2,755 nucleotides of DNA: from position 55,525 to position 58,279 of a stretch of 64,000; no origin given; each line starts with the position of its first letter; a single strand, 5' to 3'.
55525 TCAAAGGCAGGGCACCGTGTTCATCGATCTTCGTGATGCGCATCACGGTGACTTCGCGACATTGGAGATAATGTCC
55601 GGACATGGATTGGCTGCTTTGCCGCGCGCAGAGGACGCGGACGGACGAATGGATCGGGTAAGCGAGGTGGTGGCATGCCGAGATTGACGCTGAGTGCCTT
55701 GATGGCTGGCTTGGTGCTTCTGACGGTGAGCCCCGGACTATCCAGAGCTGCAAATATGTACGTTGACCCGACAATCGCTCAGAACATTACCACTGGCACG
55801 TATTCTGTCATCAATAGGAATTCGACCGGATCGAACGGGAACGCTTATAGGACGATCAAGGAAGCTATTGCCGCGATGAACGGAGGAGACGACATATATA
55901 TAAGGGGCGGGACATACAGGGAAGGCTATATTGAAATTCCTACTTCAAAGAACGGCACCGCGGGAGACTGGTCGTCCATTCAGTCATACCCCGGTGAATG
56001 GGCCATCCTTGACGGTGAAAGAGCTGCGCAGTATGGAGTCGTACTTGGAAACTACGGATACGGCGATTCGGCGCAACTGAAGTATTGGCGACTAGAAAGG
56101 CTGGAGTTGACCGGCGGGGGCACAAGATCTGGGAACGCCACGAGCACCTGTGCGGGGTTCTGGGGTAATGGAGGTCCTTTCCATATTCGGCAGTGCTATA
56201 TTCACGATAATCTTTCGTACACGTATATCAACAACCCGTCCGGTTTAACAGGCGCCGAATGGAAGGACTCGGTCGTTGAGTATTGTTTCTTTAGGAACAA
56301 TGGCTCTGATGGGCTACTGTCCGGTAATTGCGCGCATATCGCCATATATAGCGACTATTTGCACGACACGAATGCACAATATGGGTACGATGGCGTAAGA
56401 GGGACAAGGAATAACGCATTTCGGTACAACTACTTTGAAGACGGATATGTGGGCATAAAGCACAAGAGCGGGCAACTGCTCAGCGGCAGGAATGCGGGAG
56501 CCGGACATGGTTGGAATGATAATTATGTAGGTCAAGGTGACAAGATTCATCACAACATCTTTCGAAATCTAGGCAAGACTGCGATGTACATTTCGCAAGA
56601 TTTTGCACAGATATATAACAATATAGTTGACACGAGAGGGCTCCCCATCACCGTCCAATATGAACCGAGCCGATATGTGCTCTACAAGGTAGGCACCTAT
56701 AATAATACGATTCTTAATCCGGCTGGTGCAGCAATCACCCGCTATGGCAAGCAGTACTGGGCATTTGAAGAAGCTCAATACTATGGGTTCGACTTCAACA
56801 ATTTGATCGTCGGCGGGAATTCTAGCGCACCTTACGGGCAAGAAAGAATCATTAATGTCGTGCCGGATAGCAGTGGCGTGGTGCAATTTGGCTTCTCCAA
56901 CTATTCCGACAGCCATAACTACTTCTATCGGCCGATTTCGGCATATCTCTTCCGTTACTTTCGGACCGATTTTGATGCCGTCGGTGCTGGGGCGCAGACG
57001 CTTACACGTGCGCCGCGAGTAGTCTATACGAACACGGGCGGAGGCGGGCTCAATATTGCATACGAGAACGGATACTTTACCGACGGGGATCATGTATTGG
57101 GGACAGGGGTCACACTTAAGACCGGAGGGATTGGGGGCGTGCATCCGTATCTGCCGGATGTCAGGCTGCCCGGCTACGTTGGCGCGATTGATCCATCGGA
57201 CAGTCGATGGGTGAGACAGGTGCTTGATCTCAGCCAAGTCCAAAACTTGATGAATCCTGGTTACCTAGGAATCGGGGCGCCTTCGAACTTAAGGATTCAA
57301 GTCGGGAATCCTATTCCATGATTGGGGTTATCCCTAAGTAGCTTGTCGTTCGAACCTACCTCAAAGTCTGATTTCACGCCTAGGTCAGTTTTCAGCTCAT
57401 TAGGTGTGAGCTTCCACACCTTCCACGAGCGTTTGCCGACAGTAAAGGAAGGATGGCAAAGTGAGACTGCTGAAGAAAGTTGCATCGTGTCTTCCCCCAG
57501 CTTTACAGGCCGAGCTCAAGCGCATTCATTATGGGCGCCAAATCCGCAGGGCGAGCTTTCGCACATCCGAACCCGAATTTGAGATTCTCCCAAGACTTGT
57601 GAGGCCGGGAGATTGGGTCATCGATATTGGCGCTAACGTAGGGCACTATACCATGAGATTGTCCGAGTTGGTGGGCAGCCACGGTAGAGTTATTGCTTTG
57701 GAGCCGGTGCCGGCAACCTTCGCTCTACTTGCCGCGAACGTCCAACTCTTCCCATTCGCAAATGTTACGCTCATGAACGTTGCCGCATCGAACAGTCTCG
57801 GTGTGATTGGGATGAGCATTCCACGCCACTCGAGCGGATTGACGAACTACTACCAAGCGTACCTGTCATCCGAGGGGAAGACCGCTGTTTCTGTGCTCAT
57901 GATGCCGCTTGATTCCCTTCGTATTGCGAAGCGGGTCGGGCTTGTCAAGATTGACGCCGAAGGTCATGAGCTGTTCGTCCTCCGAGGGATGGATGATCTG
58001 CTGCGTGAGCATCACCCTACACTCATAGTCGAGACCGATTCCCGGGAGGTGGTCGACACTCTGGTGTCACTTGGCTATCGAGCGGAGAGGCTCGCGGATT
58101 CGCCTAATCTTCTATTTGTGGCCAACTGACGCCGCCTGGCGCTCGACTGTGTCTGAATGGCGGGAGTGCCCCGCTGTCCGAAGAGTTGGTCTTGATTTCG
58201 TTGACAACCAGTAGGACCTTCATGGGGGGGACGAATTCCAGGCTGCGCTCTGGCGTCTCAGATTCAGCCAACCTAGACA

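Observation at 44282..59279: About 15-kb lower-GC glycan-assembly cassette embedded inside the high-GC XrtA locus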

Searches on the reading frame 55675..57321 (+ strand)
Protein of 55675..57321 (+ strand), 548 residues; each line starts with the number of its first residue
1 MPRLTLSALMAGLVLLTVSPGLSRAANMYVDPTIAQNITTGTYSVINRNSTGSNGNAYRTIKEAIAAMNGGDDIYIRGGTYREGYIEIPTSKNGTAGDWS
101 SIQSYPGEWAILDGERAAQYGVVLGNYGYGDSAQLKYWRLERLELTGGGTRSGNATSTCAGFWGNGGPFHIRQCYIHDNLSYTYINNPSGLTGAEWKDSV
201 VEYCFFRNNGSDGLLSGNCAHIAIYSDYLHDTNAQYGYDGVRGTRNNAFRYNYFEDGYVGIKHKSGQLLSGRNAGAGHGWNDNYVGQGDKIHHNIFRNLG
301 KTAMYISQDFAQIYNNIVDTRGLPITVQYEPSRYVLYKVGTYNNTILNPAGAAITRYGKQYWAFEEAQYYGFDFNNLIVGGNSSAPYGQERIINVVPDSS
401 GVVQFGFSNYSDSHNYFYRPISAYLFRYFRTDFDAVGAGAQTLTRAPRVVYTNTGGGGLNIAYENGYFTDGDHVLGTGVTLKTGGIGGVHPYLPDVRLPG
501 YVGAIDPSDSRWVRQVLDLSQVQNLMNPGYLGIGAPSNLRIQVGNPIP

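Call 4: search_protein_families(library=pfam, proteins=[window:55675-57321:+], max_evalue=0.01)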
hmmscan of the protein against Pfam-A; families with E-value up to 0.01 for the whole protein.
window:55675-57321:+ (548 aa): 0 families

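Call 9: search_protein_families(library=ncbifam, proteins=[window:55675-57321:+], max_evalue=0.0001)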
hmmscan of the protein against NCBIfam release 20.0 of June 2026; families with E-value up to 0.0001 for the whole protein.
window:55675-57321:+ (548 aa): 0 families

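Call 47: find_homologous_proteins(query=window:55675-57318:+, max_evalue=0.00001)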
Query window:55675-57318:+ (548 aa): 144 proteins with E <= 0.00001 among 8000 candidates; the best 120 are listed.
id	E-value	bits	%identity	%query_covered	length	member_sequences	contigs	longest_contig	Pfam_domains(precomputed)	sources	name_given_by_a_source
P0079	0.0e+0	1267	100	100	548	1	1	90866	PF22842.4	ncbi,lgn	ncbi:MAG TPA: hypothetical protein VI078_00700 [bacterium]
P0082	5.6e-137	476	46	96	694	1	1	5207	PF22842.4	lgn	-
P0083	1.5e-134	468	47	98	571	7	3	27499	PF22842.4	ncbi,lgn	-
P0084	4.7e-131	456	48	97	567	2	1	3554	PF22842.4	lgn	-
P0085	8.0e-127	442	44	94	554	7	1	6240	PF22842.4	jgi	-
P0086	1.2e-124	435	45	93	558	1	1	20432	-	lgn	-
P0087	1.3e-124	435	46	93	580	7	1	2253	PF22842.4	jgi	-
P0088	1.2e-119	419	44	92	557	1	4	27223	-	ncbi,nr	ncbi:MAG: hypothetical protein OQK76_05490 [Gammaproteobacteria bacterium]|nr:hypothetical protein [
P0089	1.6e-119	418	45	97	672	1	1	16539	-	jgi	-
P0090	4.2e-118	414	45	89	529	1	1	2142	PF22842.4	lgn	-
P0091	1.2e-117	412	43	93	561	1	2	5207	-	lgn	-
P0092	1.4e-117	412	44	96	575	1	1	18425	-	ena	-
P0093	4.7e-117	410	44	96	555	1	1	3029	-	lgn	-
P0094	6.7e-117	410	43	95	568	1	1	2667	PF22842.4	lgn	-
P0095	2.5e-115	404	43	97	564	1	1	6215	PF22842.4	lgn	-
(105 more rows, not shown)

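Call 48: find_encoding_contigs(protein=P0083, flank=10000, max_places=2)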
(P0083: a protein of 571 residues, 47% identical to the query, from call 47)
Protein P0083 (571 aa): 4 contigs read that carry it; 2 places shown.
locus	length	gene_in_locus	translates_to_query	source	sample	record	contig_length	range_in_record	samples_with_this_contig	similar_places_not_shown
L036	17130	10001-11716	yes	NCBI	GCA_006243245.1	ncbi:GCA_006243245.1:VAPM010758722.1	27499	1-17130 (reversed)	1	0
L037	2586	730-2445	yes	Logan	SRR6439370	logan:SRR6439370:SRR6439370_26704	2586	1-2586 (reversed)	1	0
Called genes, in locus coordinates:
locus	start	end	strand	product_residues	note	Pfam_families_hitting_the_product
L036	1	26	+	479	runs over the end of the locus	PF13480:Acetyltransf_6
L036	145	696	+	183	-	PF00132:Hexapep, PF14602:Hexapep_2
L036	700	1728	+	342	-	PF00583:Acetyltransf_1 (faint)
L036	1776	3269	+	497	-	-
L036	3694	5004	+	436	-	PF13439:Glyco_transf_4, PF13477:Glyco_trans_4_2, PF13579:Glyco_trans_4_4, PF20706:GT4-conflict (weak), PF00534:Glycos_transf_1, PF13692:Glyco_trans_1_4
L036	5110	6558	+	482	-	PF01943:Polysacc_synt, PF13440:Polysacc_synt_3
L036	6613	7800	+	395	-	PF13439:Glyco_transf_4, PF20706:GT4-conflict (weak), PF00534:Glycos_transf_1, PF13692:Glyco_trans_1_4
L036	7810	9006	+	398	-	PF04932:Wzy_C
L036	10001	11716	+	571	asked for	PF22842:Pel9A-like_beta_helix (weak)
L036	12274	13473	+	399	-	PF09587:PGA_cap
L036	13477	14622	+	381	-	PF13439:Glyco_transf_4, PF13579:Glyco_trans_4_4 (faint), PF00534:Glycos_transf_1, PF13692:Glyco_trans_1_4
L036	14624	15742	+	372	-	PF09492:Pec_lyase (faint), PF07944:Beta-AFase-like_GH127_cat (weak), PF06662:C5-epim_C (faint), PF13243:SQHop_cyclase_C (weak), PF25840:Ulvan_lyase_N (faint), PF07470:Glyco_hydro_88 (weak)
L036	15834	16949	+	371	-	PF13439:Glyco_transf_4, PF13579:Glyco_trans_4_4, PF00534:Glycos_transf_1, PF13692:Glyco_trans_1_4, PF13524:Glyco_trans_1_2 (faint)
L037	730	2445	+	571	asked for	PF22842:Pel9A-like_beta_helix (weak)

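Call 49: find_encoding_contigs(protein=P0086, flank=10000, max_places=1)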
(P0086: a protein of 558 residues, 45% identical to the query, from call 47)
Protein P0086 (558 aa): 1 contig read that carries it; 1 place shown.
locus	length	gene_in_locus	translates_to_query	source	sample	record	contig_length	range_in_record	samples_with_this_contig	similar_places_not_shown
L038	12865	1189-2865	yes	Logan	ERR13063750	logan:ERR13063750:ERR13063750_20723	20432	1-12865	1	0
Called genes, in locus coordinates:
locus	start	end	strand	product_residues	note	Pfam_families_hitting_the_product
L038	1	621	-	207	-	?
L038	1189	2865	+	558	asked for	-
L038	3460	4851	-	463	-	PF27533:CapK_C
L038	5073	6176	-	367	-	PF14397:ATPgrasp_ST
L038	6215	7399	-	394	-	PF13439:Glyco_transf_4, PF13579:Glyco_trans_4_4, PF00534:Glycos_transf_1, PF13692:Glyco_trans_1_4, PF13524:Glyco_trans_1_2 (weak)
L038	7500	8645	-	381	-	PF06662:C5-epim_C (faint), PF13243:SQHop_cyclase_C (faint), PF25840:Ulvan_lyase_N (faint), PF07470:Glyco_hydro_88 (weak), PF07944:Beta-AFase-like_GH127_cat (weak), PF09492:Pec_lyase (weak)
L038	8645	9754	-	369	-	PF13439:Glyco_transf_4, PF13477:Glyco_trans_4_2 (faint), PF00534:Glycos_transf_1, PF13692:Glyco_trans_1_4, PF13524:Glyco_trans_1_2 (weak)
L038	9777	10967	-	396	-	PF09587:PGA_cap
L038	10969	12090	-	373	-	PF02350:Epimerase_2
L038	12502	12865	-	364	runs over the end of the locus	PF04932:Wzy_C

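Call 52: search_solved_structures(query=A3, max_evalue=1)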
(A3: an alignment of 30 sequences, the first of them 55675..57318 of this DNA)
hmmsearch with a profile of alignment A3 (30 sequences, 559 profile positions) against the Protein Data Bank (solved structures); distinct sequences matched with E-value up to 1: 0.

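Call 62: predict_structure(alignment_id=A3)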
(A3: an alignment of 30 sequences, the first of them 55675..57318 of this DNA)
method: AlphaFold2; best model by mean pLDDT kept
length: 548 residues; sequences in the alignment: 30
mean_pLDDT: 88.3   pTM: 0.89
mean pLDDT of the five models: 88.3, 87.3, 87.1, 86.3, 85.5
residues with pLDDT >= 90: 389; 70-90: 93; 50-70: 38; < 50: 28
segments of 3 or more residues with pLDDT < 50: 18-23, 385-388, 462-464, 534-548
pLDDT, mean of each block of 10 residues (from residue 1): 70 62 71 96 95 96 97 96 96 94 94 92 91 93 95 73 96 97 91 96 97 87 95 95 95 97 95 95 96 97 96 96 91 91 94 91 93 96 58 82 84 95 90 95 96 73 68 91 95 93 91 92 81 47 33
secondary structure, 60 per line:
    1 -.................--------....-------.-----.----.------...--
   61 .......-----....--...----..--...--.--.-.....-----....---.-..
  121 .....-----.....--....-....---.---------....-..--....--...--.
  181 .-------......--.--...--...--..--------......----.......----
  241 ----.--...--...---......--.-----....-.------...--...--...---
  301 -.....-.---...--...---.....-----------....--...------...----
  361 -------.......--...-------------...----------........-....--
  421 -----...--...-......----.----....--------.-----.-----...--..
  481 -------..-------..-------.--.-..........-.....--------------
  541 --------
elements in order: H2-18 E27-30 E56-58 H61-67 E73-76 E79-81 E100-104 E110-113 E122-125 E138-141 E143-146 E160-163 E169-172 E175-177 E189-194 E200-202 E205-207 E220-225 H230-236 E248-250 E253-255 E259-264 E290-292 E295-297 E302-306 E312-314 E317-319 E323-327 E339-342 E345-347 E354-356 E368-374 E377-379 E393-395 E406-413 E415-418 E426-428 E431-433 H435-440 E450-453 E474-476 H511-520 H522-526

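Call 65: fold_search(model_id=the predicted structure, library=pdb)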
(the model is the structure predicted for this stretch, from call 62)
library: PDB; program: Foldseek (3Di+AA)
matches with E <= 10: 314; with E <= 0.001: 32
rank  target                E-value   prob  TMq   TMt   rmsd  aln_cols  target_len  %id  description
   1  5gqc_D                6.8e-07  1.00  0.38  0.36  13.4       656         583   13  Crystal structure of lacto-N-biosidase LnbX from Bifidobacterium longum subsp. longum, ligand-free form (released 2017-04-19)
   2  5olq_A                9.7e-07  1.00  0.39  0.48   8.0       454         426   13  Rhamnogalacturonan lyase (released 2017-11-29)
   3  8bwk_D                8.2e-06  1.00  0.44  0.35   6.9       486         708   12  Metagenomic derived PL6 alginate lyase (released 2023-12-20)
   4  3vst_A                9.8e-06  1.00  0.40  0.35  11.2       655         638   10  The complex structure of XylC with Tris (released 2013-02-27)
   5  5olr_A                1.1e-05  1.00  0.43  0.55   6.6       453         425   13  Rhamnogalacturonan lyase (released 2017-11-29)
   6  5olr_C                1.1e-05  1.00  0.41  0.52   7.2       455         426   14  Rhamnogalacturonan lyase (released 2017-11-29)
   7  1dbg_A                1.4e-05  1.00  0.40  0.45  13.2       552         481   11  CRYSTAL STRUCTURE OF CHONDROITINASE B (released 2000-01-12)
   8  5olq_C                1.8e-05  1.00  0.43  0.53   6.5       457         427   13  Rhamnogalacturonan lyase (released 2017-11-29)
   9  7o79                  2.0e-05  1.00  0.42  0.52   8.0       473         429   12  Structure of the PL6 family polysaccharide lyase Pedsa3628 from Pseudopedobacter saltans (released 2021-07-28)
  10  1ru4                  2.1e-05  1.00  0.45  0.60  10.6       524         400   12  Crystal structure of pectate lyase Pel9A (released 2004-04-13)
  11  8bwk_C                2.8e-05  1.00  0.42  0.33   7.1       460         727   13  Metagenomic derived PL6 alginate lyase (released 2023-12-20)
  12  8bwk_A                2.9e-05  1.00  0.38  0.30   7.1       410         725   12  Metagenomic derived PL6 alginate lyase (released 2023-12-20)
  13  5gkq_A                3.5e-05  1.00  0.40  0.31   7.7       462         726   12  Structure of PL6 family alginate lyase AlyGC mutant-R241A (released 2017-02-08)
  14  8bwk_B                3.8e-05  1.00  0.32  0.26  10.5       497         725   12  Metagenomic derived PL6 alginate lyase (released 2023-12-20)
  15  7o77                  6.0e-05  1.00  0.37  0.29   9.0       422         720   11  Structure of the PL6 family alginate lyase Patl3640 from Pseudoalteromonas atlantica T6c (released 2021-07-28)
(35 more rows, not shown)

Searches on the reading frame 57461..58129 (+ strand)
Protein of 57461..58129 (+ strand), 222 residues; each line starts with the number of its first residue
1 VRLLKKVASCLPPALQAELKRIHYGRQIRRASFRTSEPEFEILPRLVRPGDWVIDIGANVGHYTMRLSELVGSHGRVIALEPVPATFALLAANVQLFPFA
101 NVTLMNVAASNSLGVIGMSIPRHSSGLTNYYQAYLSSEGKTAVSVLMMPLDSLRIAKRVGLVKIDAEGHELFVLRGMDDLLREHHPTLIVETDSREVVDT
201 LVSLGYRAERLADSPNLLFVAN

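Call 5: search_protein_families(library=pfam, proteins=[window:57461-58129:+], max_evalue=0.01)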
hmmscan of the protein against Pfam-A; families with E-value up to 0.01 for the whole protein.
window:57461-58129:+ (222 aa): 5 families
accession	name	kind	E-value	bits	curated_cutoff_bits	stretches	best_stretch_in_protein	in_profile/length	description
PF05050.19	Methyltransf_21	-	4.6e-18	66.4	22.7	1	55-207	1-172/173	Methyltransferase FkbM domain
PF02475.24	TRM5-TYW2_MTfase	-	9.3e-06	26.1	28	1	39-101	26-87/164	TRM5/TYW2 methyltransferase domain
PF05575.17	V_cholerae_RfbT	-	0.00011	22.1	27.9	1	53-184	83-217/286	Vibrio cholerae RfbT protein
PF01189.24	Methyltr_RsmB-F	-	0.0055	16.8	27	1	48-111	7-70/199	16S rRNA methyltransferase RsmB/F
PF01135.25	PCMT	-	0.0059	16.8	20.3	1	47-102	71-126/210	Protein-L-isoaspartate(D-aspartate) O-methyltransferase (PCMT)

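Call 37: search_protein_families(library=ncbifam, proteins=[window:57461-58129:+], max_evalue=0.00001)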
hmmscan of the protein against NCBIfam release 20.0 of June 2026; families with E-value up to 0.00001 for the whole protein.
window:57461-58129:+ (222 aa): 3 families
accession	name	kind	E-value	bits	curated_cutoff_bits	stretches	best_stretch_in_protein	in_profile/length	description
TIGR01444.1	fkbM_fam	subfamily_domain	6.6e-27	94.7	37.7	1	53-192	2-142/143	FkbM family methyltransferase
TIGR02469.1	CbiT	equivalog_domain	2.6e-06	27.7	78.3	1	47-107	17-76/124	precorrin-6Y C5,15-methyltransferase (decarboxylating) subunit CbiT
NF047649.1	MTase_UXPK_star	exception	4.4e-06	25.9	460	1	47-113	75-140/283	methyltransferase/UXPK-star double selenoprotein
